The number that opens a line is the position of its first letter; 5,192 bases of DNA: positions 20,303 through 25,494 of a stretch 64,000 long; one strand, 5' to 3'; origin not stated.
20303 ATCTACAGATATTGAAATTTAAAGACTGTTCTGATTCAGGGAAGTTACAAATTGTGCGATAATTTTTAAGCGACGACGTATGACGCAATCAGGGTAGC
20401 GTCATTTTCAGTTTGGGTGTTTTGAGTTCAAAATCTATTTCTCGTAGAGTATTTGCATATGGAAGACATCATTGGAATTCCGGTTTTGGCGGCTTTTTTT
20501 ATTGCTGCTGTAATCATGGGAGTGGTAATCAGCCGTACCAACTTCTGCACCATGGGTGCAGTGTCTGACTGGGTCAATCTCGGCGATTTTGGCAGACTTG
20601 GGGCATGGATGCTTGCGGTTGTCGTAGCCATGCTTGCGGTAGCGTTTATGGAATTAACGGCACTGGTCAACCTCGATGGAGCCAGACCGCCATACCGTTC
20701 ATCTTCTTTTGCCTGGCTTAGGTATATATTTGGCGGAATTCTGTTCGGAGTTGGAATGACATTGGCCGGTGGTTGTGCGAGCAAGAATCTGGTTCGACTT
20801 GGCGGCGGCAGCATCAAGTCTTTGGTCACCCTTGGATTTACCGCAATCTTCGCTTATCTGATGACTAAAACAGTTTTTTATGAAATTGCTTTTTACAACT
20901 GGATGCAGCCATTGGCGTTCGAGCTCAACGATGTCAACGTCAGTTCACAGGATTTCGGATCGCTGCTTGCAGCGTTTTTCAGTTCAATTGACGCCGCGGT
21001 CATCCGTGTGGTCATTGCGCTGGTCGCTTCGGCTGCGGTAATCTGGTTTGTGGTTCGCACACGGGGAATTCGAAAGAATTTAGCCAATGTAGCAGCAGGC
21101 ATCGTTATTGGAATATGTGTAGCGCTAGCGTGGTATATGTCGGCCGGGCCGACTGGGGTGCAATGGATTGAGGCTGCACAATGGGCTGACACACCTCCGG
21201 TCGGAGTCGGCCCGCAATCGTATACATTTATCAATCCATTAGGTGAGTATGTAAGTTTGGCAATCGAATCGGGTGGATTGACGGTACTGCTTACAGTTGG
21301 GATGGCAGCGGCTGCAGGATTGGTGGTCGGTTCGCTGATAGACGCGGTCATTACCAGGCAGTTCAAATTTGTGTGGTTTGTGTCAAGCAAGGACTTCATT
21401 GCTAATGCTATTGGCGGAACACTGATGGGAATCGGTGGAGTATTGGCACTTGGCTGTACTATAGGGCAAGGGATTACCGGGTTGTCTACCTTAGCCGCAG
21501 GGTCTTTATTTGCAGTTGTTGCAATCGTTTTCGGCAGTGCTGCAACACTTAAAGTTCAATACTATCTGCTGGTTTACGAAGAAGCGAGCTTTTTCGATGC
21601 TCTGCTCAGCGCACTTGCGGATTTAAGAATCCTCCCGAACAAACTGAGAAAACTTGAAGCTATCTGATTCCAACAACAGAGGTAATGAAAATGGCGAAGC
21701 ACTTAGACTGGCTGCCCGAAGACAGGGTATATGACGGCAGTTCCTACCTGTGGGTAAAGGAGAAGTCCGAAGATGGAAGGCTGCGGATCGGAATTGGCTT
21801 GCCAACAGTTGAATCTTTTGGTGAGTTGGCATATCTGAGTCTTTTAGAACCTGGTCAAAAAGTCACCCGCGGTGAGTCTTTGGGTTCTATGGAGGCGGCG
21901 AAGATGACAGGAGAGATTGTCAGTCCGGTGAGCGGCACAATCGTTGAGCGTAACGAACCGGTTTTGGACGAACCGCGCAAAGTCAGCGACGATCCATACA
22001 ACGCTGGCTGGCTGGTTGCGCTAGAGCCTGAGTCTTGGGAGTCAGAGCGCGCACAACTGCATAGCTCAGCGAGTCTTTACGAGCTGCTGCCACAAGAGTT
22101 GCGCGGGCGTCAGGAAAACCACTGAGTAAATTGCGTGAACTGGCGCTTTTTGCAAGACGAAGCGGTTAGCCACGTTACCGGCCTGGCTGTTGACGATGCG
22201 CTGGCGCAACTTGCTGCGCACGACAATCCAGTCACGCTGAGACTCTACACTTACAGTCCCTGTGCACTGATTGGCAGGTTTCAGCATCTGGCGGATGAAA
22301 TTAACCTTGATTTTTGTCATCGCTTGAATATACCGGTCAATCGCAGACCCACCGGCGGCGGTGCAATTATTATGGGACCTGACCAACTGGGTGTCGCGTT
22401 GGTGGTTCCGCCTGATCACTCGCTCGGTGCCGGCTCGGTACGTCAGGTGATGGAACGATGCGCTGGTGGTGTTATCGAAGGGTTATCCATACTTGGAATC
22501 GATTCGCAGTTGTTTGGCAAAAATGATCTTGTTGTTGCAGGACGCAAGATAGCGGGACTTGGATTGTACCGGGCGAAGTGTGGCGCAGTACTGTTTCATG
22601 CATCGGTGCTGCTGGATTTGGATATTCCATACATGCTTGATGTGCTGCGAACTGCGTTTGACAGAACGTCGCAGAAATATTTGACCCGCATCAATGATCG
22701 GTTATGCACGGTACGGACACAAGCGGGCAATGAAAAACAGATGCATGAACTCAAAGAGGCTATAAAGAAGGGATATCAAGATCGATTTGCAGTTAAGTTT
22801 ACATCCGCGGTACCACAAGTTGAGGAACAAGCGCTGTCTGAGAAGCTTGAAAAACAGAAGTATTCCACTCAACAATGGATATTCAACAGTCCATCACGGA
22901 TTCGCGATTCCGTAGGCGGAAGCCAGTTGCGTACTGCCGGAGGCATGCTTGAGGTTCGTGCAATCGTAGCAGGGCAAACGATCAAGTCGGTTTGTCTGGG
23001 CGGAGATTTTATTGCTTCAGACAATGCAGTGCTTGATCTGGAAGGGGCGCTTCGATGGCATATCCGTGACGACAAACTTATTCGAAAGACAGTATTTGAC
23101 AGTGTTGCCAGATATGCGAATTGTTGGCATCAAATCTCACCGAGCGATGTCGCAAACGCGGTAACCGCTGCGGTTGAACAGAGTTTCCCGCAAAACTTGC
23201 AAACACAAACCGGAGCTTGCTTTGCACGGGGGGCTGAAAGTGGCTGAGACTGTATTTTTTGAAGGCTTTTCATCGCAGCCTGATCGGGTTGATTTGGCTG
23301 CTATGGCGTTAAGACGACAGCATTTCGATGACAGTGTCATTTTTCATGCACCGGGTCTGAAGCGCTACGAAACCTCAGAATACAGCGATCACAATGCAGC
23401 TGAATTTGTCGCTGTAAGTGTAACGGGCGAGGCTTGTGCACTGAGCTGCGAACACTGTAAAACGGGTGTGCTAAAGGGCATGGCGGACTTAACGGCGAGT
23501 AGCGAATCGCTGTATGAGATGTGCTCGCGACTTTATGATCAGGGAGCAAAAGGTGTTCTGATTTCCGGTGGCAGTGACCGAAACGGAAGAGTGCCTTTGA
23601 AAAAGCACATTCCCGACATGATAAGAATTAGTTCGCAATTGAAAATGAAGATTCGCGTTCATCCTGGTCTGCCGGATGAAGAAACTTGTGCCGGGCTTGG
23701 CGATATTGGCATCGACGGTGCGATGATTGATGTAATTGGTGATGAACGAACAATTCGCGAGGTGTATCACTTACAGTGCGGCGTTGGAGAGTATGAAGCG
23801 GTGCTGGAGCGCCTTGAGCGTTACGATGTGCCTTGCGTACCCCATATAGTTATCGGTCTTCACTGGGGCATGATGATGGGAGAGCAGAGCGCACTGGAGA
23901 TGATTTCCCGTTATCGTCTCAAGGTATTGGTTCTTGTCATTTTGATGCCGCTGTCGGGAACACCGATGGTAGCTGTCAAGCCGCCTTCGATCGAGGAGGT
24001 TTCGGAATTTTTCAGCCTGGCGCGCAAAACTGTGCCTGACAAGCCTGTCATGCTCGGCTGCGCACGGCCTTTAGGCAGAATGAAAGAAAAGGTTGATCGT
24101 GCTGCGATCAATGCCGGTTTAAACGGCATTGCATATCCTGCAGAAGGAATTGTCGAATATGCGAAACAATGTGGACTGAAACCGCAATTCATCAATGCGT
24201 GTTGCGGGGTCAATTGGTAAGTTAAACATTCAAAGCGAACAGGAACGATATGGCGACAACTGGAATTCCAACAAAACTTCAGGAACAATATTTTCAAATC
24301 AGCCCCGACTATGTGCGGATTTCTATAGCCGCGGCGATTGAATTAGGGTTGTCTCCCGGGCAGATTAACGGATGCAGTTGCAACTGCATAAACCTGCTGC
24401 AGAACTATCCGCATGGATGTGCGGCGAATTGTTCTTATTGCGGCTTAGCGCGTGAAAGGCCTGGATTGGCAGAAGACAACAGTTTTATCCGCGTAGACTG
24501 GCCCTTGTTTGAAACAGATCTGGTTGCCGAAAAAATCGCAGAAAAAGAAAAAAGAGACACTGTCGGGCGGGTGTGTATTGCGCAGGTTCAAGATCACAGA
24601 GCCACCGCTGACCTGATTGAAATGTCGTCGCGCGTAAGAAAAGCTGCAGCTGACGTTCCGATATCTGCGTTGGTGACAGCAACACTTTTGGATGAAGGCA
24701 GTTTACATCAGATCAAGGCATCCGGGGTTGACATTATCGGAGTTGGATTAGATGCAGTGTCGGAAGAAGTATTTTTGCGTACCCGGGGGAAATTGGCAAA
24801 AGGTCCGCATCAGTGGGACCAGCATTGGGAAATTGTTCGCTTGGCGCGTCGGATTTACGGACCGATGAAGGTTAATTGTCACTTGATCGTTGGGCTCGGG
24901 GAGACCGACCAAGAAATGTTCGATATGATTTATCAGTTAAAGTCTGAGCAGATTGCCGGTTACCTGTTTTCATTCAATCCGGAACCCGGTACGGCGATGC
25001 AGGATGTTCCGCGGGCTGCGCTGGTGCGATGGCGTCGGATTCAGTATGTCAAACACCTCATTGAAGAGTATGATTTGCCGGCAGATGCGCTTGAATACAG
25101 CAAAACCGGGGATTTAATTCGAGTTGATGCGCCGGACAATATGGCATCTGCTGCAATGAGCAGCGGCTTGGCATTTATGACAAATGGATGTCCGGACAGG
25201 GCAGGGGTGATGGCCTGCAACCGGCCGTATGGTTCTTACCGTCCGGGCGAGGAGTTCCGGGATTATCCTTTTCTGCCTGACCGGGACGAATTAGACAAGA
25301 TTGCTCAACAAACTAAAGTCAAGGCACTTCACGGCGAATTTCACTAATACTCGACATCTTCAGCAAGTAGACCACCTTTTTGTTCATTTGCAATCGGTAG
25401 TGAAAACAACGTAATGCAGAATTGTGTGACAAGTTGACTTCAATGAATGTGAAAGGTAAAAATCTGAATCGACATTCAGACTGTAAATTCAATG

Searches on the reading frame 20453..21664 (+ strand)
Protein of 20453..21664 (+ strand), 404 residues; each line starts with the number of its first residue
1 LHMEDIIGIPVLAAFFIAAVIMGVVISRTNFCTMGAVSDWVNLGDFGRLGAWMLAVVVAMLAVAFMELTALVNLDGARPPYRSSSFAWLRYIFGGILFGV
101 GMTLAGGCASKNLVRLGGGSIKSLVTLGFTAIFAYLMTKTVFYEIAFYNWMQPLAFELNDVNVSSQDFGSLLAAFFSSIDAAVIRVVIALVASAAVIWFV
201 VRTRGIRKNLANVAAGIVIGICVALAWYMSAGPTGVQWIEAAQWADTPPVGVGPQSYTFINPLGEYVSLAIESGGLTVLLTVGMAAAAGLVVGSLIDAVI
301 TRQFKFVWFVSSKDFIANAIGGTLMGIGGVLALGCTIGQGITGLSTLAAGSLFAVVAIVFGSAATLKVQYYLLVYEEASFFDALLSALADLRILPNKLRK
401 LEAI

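Call 26: search_protein_families(library=pfam, proteins=[window:20453-21664:+], max_evalue=0.00001)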
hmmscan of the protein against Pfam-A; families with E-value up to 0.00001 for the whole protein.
window:20453-21664:+ (404 aa): 1 family
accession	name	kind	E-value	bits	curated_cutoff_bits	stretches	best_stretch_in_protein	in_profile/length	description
PF04143.19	Sulf_transp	-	6.8e-55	187.2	27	1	28-363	1-309/310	Sulphur transport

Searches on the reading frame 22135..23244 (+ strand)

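Call 26: search_protein_families(library=pfam, proteins=[window:22135-23244:+], max_evalue=0.00001)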
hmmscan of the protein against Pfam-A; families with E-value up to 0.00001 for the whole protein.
window:22135-23244:+ (370 aa): 2 families
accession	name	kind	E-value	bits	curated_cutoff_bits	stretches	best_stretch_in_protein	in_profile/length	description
PF21948.1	LplA-B_cat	-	1.8e-35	123.2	27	1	17-213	6-198/200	Lipoyl protein ligase A/B catalytic domain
PF03099.24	BPL_LplA_LipB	-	6.4e-08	33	21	1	52-163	12-133/133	Biotin/lipoate A/B protein ligase family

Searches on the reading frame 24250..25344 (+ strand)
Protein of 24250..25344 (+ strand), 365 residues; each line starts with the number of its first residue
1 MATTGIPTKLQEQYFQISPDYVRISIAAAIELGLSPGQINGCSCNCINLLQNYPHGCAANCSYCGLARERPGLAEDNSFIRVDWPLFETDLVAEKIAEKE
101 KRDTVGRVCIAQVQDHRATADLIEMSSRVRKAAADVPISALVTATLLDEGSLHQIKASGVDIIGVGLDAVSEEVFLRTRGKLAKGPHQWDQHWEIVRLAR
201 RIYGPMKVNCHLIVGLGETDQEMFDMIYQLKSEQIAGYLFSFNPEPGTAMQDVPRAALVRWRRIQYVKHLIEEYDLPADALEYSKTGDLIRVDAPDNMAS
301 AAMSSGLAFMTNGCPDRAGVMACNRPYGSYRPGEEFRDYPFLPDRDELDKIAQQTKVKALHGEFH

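Call 10: search_protein_families(library=ncbifam, proteins=[window:24250-25344:+], max_evalue=0.00001)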
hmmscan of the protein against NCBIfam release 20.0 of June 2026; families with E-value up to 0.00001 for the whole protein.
window:24250-25344:+ (365 aa): 6 families
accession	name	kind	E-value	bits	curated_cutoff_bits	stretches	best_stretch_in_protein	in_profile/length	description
NF053743.1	LipS2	equivalog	1.3e-58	198.8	270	1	22-340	1-292/292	LipS2 family lipoyl synthase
TIGR00433.2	bioB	equivalog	4.2e-14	52.5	225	1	55-257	49-236/307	biotin synthase BioB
TIGR04043.1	rSAM_MSMEG_0568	hypoth_equivalog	2.1e-11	43.4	303.7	1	116-255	175-310/354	MSMEG_0568 family radical SAM protein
NF045502.1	variant_rSAM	domain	2.6e-10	39.8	125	1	59-253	144-336/357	radical SAM protein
TIGR03957.1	rSAM_HmdB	equivalog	4.2e-09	36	320.9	1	59-266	52-244/317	5,10-methenyltetrahydromethanopterin hydrogenase cofactor biosynthesis protein HmdB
NF004019.1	PRK05481.1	subfamily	8.4e-06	25.3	203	0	57-235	57-219/286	lipoyl synthase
